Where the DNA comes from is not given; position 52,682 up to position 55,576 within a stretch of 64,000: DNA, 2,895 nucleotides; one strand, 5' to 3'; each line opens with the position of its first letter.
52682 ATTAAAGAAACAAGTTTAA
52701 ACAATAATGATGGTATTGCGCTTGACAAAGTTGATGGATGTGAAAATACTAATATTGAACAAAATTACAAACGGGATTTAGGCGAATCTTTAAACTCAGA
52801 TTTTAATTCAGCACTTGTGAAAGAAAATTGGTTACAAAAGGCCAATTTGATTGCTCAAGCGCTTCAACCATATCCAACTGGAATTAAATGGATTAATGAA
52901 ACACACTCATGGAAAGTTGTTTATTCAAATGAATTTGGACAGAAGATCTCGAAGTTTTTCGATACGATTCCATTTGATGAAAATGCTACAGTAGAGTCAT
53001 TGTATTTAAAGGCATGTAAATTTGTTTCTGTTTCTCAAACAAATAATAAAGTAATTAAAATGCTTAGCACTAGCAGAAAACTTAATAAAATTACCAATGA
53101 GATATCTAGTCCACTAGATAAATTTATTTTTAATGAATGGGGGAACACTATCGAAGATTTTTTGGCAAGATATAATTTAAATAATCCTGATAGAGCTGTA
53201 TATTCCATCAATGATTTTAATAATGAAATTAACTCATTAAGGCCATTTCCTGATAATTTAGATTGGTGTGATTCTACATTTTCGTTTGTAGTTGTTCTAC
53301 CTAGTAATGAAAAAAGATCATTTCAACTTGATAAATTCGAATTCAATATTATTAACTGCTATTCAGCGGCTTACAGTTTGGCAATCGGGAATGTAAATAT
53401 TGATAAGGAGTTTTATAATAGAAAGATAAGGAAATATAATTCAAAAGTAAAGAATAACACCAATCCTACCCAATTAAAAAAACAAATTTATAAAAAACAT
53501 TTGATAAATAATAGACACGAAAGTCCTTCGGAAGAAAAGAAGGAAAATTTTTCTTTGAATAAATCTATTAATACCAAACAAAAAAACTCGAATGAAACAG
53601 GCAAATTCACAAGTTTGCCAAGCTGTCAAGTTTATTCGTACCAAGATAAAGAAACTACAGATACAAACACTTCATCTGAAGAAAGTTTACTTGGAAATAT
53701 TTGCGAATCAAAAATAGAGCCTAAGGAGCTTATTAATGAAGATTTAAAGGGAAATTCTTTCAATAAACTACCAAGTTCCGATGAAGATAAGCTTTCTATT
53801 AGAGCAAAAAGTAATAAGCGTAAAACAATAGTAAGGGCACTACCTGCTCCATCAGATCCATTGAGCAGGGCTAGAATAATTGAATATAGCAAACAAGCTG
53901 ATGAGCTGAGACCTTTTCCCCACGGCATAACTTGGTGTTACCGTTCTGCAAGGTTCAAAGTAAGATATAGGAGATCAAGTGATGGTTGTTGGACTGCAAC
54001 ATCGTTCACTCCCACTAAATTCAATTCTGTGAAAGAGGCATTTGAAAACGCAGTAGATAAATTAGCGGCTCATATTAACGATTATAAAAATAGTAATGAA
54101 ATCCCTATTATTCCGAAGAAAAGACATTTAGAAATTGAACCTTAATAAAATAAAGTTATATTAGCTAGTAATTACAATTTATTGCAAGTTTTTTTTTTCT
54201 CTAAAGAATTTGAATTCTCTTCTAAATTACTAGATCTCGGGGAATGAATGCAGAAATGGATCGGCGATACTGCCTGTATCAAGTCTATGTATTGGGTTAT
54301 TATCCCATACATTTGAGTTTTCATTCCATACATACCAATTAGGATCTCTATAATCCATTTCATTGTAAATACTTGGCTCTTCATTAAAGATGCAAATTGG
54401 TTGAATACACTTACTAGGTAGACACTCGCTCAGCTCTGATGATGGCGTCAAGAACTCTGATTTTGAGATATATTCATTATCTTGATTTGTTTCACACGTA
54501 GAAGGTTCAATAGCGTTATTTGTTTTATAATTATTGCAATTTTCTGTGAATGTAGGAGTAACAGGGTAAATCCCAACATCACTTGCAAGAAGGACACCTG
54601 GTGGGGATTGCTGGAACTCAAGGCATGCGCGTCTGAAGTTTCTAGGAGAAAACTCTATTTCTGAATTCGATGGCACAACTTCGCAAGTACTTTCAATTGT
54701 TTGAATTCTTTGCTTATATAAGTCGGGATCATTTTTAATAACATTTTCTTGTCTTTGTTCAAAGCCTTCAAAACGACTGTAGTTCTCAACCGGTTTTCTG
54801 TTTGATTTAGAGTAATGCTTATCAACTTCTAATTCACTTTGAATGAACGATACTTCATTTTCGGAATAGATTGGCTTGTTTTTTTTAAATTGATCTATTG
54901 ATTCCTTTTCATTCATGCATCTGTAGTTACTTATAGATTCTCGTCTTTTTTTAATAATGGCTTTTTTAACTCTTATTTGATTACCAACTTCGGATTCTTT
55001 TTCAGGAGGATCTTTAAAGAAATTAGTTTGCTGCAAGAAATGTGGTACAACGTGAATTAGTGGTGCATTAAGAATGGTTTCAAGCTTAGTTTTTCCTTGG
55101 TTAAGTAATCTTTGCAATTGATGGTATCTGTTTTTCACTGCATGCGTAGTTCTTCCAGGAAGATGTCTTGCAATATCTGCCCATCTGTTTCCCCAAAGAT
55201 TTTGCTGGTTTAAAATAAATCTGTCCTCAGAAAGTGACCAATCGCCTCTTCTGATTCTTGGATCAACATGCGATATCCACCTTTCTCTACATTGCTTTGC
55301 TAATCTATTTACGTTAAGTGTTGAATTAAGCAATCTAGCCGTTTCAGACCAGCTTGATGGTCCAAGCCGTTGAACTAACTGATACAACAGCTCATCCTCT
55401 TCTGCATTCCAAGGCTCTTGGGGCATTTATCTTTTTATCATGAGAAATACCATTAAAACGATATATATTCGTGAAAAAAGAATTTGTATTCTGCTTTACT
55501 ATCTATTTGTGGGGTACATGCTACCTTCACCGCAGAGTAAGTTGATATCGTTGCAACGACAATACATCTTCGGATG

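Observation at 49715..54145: SET methyltransferase + PHD finger protein that also contains two AP2-like DNA-binding domains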

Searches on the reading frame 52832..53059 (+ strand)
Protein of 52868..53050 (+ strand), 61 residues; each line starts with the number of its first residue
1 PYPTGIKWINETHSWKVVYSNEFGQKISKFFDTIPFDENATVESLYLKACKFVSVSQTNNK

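Call 6: search_protein_families(library=pfam, proteins=[window:52868-53050:+], max_evalue=10)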
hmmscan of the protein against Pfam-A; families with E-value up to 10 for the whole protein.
seq(61 aa): 1 family
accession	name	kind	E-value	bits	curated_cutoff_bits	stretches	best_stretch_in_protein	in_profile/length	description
PF16469.10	NPA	-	0.075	14.1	27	1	20-52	33-65/123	Nematode polyprotein allergen ABA-1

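Call 17: search_solved_structures(query=A4, max_evalue=10, show_alignments=3)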
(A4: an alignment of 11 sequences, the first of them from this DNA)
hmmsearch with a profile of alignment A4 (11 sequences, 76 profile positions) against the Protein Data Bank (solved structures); distinct sequences matched with E-value up to 10: 0.

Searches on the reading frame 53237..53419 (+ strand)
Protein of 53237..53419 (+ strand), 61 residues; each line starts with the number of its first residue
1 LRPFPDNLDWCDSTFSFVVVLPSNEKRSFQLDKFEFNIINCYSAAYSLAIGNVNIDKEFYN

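Call 6: search_protein_families(library=pfam, proteins=[window:53237-53419:+], max_evalue=10)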
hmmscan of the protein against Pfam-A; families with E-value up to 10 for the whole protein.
seq(61 aa): 0 families

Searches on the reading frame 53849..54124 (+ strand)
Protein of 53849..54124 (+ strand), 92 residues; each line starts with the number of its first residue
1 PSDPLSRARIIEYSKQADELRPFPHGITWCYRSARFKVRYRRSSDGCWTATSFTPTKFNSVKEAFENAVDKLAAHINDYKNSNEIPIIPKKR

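Call 16: search_solved_structures(query=A3, max_evalue=10, show_alignments=4)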
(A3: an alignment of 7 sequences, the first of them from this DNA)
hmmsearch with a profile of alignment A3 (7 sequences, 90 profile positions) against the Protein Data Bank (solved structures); distinct sequences matched with E-value up to 10: 6.
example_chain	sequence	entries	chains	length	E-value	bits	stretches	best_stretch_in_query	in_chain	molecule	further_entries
8qjc_A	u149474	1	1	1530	0.28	14.7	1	1-50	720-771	T6SS-associated Rhs core and toxin domain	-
8qjd_A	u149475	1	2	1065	0.59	13.7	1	1-50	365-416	Salmonella bongori Rhs core domain (residues 360-1420)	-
8qjb_A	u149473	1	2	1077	0.6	13.7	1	1-50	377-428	T6SS-associated Rhs core domain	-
5vaw_A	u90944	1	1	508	0.89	13.1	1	26-59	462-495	Maltose-binding periplasmic protein,Type IV pilin PilA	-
3b13_A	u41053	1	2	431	1.1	12.9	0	12-37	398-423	Dedicator of cytokinesis protein 2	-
2yin_A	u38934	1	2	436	1.1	12.8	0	12-37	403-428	DEDICATOR OF CYTOKINESIS PROTEIN 2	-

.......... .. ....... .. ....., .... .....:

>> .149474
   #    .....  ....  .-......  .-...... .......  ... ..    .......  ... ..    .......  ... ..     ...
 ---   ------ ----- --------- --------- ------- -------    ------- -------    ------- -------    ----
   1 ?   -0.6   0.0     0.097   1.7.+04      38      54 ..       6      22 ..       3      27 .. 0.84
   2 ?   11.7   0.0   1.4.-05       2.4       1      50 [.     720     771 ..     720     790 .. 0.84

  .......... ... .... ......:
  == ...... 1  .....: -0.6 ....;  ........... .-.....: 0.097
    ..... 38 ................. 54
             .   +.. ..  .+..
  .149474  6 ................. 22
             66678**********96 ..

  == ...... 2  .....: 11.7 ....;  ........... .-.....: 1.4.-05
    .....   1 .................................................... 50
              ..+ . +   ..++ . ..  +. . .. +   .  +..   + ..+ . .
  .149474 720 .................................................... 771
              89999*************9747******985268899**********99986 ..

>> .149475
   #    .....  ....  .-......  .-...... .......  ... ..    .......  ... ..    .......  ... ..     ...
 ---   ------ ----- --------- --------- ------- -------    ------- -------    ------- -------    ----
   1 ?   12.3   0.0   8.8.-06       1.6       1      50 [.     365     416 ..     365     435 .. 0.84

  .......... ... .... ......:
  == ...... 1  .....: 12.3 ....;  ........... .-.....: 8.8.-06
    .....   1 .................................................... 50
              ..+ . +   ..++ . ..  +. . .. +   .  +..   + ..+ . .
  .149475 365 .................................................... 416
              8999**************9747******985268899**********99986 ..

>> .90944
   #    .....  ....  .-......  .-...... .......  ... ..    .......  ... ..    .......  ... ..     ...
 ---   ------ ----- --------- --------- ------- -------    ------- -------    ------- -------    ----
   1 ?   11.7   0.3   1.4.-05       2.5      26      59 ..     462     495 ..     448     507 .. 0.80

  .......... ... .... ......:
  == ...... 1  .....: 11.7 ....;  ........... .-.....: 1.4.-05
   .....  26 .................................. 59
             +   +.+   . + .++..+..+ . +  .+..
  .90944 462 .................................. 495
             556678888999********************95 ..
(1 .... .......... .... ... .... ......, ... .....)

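Call 50: search_protein_representatives(alignment_id=A6)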
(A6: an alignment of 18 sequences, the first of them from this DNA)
Query: 18 sequences, 74 profile positions. Proteins with E-value up to 0.001 (for the whole library): 20; up to 1e-10: 8; up to 1e-30: 2. The best 20 are listed.
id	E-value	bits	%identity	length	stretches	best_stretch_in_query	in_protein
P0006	9.2e-84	291.7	-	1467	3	2-74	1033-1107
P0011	2.6e-68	242.2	-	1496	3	2-74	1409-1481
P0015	2.6e-19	85.2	-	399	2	7-67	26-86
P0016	2.9e-17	78.7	-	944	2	7-67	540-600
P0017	6.3e-15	71.2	-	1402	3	11-70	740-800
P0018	3.5e-14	68.8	-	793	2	5-65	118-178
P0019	1.0e-13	67.3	-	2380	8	23-59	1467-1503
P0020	1.6e-13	66.7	-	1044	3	4-69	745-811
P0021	2.9e-10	56.2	-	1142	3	4-69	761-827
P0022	1.7e-09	53.8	-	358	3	3-69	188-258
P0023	5.7e-09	52.1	-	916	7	22-44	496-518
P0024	7.0e-09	51.8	-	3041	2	4-69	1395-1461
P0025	1.3e-08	50.9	-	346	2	10-69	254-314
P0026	1.9e-08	50.4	-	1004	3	6-70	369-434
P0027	3.1e-06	43.3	-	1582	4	23-51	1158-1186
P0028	2.4e-05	40.5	-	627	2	12-69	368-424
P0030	4.8e-04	36.3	-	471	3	22-69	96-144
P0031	5.8e-04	36.0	-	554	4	47-67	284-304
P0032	7.7e-04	35.7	-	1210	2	3-32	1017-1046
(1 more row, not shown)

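Call 51: search_protein_families(library=pfam, proteins=[P0015, P0016, P0017, P0018, P0019, P0020, P0021, P0022], max_evalue=0.1)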
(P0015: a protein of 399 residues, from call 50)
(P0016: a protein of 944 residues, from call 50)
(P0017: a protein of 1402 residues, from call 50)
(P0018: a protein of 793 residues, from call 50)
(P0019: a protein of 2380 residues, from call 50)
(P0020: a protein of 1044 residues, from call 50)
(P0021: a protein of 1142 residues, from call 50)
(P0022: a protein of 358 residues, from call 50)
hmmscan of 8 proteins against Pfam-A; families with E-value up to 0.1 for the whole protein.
P0015 (399 aa): 1 family
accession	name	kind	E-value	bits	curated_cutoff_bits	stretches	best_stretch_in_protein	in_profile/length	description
PF00847.26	AP2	-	7.8e-07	29.7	33.3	2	37-88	1-49/54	AP2 domain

P0016 (944 aa): 2 families
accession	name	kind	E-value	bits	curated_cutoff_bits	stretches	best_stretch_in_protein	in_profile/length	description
PF00847.26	AP2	-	1.7e-10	41.5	33.3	2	760-813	5-51/54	AP2 domain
PF00628.35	PHD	-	0.0031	17.9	24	1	293-339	1-47/47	PHD-finger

P0017 (1402 aa): 2 families
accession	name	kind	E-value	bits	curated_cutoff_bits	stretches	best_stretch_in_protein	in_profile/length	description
PF00847.26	AP2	-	2e-10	41.2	33.3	1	1141-1186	4-49/54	AP2 domain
PF00628.35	PHD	-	1.8e-07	31.5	24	1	330-381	1-47/47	PHD-finger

P0018 (793 aa): 1 family
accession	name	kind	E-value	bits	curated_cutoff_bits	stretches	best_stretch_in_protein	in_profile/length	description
PF00847.26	AP2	-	8.2e-07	29.7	33.3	2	365-416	5-49/54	AP2 domain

P0019 (2380 aa): 10 families
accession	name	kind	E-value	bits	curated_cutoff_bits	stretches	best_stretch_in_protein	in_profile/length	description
PF21743.3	PTM_DIR17_Tudor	-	5.9e-18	64.8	27.2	0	1105-1125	14-34/48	PTM/DIR17-like, Tudor domain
PF11141.13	DUF2914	-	3.1e-14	52.9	23.6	0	1800-1821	39-60/62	Protein of unknown function (DUF2914)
PF16100.11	RMI2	-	4.9e-10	39.7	29.4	0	1462-1522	43-93/132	RecQ-mediated genome instability protein 2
PF20297.4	MSSS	-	7e-10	38.9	26.8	0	1190-1207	11-28/42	MutS2 and Smr-associated SH3 domain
PF16190.11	E1_FCCH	-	0.00016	22.1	29.5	0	1919-1944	11-36/70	Ubiquitin-activating enzyme E1 FCCH domain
PF18335.7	SH3_13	-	0.00021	21.5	41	0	873-893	44-64/65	ATP-dependent RecD-like DNA helicase SH3 domain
PF09038.16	53-BP1_Tudor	-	0.0017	18.8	22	0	724-764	24-64/122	Tumour suppressor p53-binding protein-1 Tudor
PF24345.1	PH_24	-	0.0035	17.5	27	0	719-735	13-28/144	EVH1 domain-like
PF20576.3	HEWD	-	0.025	14.8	27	0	145-165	19-39/61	HEWD domain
PF19135.5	DUF5818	-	0.053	13.5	27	0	2115-2132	27-44/57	Protein of unknown function (DUF5818)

P0020 (1044 aa): 0 families

P0021 (1142 aa): 2 families
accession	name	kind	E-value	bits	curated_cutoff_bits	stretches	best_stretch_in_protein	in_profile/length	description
PF00847.26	AP2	-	0.0026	18.5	33.3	0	658-685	25-52/54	AP2 domain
PF10748.14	HofP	-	0.093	12.9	24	0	100-131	35-66/132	DNA utilization proteins HofP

P0022 (358 aa): 1 family
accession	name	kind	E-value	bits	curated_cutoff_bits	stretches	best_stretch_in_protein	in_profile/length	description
PF00847.26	AP2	-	6e-07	30.1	33.3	1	206-259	4-50/54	AP2 domain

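Call 52: search_protein_families(library=pfam, proteins=[P0023, P0024, P0025, P0026, P0027, P0028, P0030, P0031, P0032], max_evalue=0.1)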
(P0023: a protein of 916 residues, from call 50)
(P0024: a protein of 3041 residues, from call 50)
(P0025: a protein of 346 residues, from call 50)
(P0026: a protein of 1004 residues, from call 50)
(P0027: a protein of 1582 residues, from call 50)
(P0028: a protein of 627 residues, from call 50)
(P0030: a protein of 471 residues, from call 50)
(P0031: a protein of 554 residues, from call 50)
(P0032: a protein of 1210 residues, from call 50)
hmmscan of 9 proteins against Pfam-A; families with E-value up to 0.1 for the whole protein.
P0023 (916 aa): 8 families
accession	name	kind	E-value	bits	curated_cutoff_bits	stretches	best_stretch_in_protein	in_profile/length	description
PF21743.3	PTM_DIR17_Tudor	-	1e-10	41.7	27.2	0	493-513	14-34/48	PTM/DIR17-like, Tudor domain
PF22845.2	DUF3097_N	-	9.5e-08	32.1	28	0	552-586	7-38/61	DUF3097, N-terminal domain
PF18335.7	SH3_13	-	4.1e-06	26.9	41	0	7-46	24-64/65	ATP-dependent RecD-like DNA helicase SH3 domain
PF20576.3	HEWD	-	2.4e-05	24.4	27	0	563-584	16-37/61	HEWD domain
PF11141.13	DUF2914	-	4.4e-05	23.5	23.6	0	571-592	38-59/62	Protein of unknown function (DUF2914)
PF09465.16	LBR_tudor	-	0.00021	21.4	22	0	240-267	27-54/55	Lamin-B receptor of TUDOR domain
PF02470.25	MlaD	-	0.028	15.1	25.1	0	288-307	9-28/81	MlaD protein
PF20269.3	CATRA-N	-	0.038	14.3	27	0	242-297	97-159/203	CASPASE and TPR Repeat-Associated N-terminal domain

P0024 (3041 aa): 4 families
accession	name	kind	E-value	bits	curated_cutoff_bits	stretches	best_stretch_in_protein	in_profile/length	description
PF00628.35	PHD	-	1.8e-07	31.5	24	1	927-976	1-47/47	PHD-finger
PF13831.12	PHD_2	-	0.016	15.1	28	1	942-977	4-36/36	PHD-finger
PF18858.6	LPD39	-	0.017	15.2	27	0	2447-2483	134-170/198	Large polyvalent protein associated domain 39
PF17607.7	DUF5503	-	0.052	14.3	30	0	685-733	26-74/116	Family of unknown function (DUF5503)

P0025 (346 aa): 1 family
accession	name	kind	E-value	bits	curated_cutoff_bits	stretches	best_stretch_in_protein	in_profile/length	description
PF00847.26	AP2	-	4.6e-06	27.3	33.3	1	265-313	4-48/54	AP2 domain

P0026 (1004 aa): 1 family
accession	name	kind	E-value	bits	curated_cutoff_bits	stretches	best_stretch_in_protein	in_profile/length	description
PF00847.26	AP2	-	1e-10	42.2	33.3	2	384-433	4-52/54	AP2 domain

P0027 (1582 aa): 3 families
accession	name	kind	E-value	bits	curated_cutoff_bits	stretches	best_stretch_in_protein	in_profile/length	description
PF02643.20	DUF192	-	5.5e-09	36.5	27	0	542-567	12-37/96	Uncharacterized ACR, COG1430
PF13567.11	DUF4131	-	0.0017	18.5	31.6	0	501-632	27-136/165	Domain of unknown function (DUF4131)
PF05775.19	AfaD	-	0.0065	17.2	30.8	0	786-838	36-88/104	Enterobacteria AfaD invasin protein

P0028 (627 aa): 1 family
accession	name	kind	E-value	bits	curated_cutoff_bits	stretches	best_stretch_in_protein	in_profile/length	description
PF00847.26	AP2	-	5.7e-06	27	33.3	1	374-426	1-51/54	AP2 domain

P0030 (471 aa): 1 family
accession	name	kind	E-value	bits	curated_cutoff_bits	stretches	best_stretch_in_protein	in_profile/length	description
PF00847.26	AP2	-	0.057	14.2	33.3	0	259-289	3-33/54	AP2 domain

P0031 (554 aa): 1 family
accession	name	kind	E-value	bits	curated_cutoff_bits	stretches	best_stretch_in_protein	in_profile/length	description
PF05375.19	Pacifastin_I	-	1.4e-21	76.3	27.9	4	63-100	1-33/40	Pacifastin inhibitor (LCMII)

P0032 (1210 aa): 1 family
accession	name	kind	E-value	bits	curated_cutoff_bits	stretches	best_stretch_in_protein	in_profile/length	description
PF00847.26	AP2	-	3.8e-07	30.7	33.3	1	1036-1081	5-49/54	AP2 domain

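Call 54: list_cluster_members(proteins=[P0016, P0017, P0024, P0032, P0020, P0021, P0015, P0018, P0026, P0028])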
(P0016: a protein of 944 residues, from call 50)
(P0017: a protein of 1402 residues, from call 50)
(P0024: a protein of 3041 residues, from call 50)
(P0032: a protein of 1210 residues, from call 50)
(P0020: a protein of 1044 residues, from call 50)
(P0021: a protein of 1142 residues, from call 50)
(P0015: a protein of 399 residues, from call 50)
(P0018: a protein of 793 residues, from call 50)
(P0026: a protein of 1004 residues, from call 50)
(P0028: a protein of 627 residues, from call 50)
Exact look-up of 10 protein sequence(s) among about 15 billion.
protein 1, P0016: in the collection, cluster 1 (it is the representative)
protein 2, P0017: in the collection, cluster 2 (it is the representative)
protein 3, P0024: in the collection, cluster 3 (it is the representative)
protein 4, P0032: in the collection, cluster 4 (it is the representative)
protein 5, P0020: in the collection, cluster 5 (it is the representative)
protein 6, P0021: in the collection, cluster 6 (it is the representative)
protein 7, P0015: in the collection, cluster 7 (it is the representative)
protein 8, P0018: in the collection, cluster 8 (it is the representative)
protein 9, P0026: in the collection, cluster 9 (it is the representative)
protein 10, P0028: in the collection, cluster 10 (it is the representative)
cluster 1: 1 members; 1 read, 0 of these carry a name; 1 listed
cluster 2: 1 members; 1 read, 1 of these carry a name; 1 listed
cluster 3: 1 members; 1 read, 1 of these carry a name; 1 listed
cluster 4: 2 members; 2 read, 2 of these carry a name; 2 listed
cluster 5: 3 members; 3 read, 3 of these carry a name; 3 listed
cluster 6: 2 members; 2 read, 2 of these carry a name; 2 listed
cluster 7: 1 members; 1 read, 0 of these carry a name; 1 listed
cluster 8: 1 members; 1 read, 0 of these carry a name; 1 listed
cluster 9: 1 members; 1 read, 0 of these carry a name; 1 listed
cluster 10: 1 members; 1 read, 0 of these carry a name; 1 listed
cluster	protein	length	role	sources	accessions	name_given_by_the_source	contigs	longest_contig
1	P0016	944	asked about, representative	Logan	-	-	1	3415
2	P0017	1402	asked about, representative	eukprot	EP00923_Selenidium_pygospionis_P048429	GHVN01083336.1.p1 GENE.GHVN01083336.1~~GHVN01083336.1.p1 ORF type:complete len:1403 ...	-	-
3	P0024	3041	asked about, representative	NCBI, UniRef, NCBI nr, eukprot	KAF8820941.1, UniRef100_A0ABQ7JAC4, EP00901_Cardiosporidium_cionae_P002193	AP2 domain transcription factor AP2VIIa-7 [Cardiosporidium cionae] | AP2 domain transcription factor AP2VIIa-7 n=1 Tax=Cardiosporidium cionae TaxID=476202 ... | KAF8820941.1 AP2 domain transcription factor AP2VIIa-7 [Cardiosporidium cionae]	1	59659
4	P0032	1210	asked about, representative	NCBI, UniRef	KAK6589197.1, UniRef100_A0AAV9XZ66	hypothetical protein RS030_213381 [Cryptosporidium xiaoi] | Uncharacterized protein n=1 Tax=Cryptosporidium xiaoi TaxID=659607 RepID=A0AAV9XZ66_9CRYT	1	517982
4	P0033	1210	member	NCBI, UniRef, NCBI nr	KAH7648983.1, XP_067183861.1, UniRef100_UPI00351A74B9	hypothetical protein FG379_001352 [Cryptosporidium bovis] | uncharacterized protein n=1 Tax=Cryptosporidium bovis TaxID=310047 RepID=UPI00351A74B9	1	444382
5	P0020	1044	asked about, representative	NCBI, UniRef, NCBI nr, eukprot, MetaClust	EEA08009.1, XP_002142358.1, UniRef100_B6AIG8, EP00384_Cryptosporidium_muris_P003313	uncharacterized protein CMU_031500 [Cryptosporidium muris RN66] | Uncharacterized protein n=1 Tax=Cryptosporidium muris (strain RN66) TaxID=441375 ... | XP_002142358.1 hypothetical protein [Cryptosporidium muris RN66]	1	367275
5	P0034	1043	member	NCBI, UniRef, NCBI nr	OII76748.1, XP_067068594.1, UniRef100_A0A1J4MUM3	hypothetical protein cand_027690 [Cryptosporidium andersoni] | Uncharacterized protein n=1 Tax=Cryptosporidium andersoni TaxID=117008 ...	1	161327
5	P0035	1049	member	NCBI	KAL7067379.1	hypothetical protein ACR3K2_21540 [Cryptosporidium serpentis]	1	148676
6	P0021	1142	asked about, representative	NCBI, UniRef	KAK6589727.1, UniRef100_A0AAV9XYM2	adenosine monophosphate deaminase [Cryptosporidium xiaoi] | Adenosine monophosphate deaminase n=1 Tax=Cryptosporidium xiaoi TaxID=659607 ...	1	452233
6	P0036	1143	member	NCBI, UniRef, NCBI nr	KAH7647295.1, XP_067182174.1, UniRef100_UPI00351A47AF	adenosine monophosphate deaminase [Cryptosporidium bovis] | adenosine monophosphate deaminase n=1 Tax=Cryptosporidium bovis TaxID=310047 ...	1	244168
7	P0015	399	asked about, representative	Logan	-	-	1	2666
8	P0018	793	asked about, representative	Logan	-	-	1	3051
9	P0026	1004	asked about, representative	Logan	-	-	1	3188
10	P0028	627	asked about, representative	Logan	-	-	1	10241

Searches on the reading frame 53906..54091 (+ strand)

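Call 6: search_protein_families(library=pfam, proteins=[window:53906-54091:+], max_evalue=10)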
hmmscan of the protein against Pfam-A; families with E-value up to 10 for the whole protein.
seq(62 aa): 3 families
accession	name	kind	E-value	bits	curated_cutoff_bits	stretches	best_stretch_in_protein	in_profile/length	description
PF05385.17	Adeno_E4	-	0.0071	17.3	27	1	9-47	59-97/108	Mastadenovirus early E4 13 kDa protein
PF00847.26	AP2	-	0.041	14.6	33.3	1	7-49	5-44/54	AP2 domain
PF03380.19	DUF282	-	0.12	12.8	22.8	1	4-23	18-37/38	Caenorhabditis protein of unknown function, DUF282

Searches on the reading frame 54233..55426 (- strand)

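Call 77: search_protein_families(library=pfam, proteins=[window:54233-55426:-], max_evalue=0.01)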
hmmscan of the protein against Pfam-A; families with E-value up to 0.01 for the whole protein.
window:54233-55426:- (398 aa): 4 families
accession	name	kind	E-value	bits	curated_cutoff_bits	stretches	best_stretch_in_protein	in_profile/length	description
PF00249.37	Myb_DNA-binding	-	7.1e-25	87.3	24.4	2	60-104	1-45/46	Myb-like DNA-binding domain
PF13921.12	Myb_DNA-bind_6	-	5.6e-20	71.7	22.9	2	6-69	1-58/60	Myb-like DNA-binding domain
PF13837.12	Myb_DNA-bind_4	-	0.002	19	27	0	20-50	30-59/89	Myb/SANT-like DNA-binding domain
PF15963.11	Myb_DNA-bind_7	-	0.007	16.6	31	0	59-106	7-54/88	Myb DNA-binding like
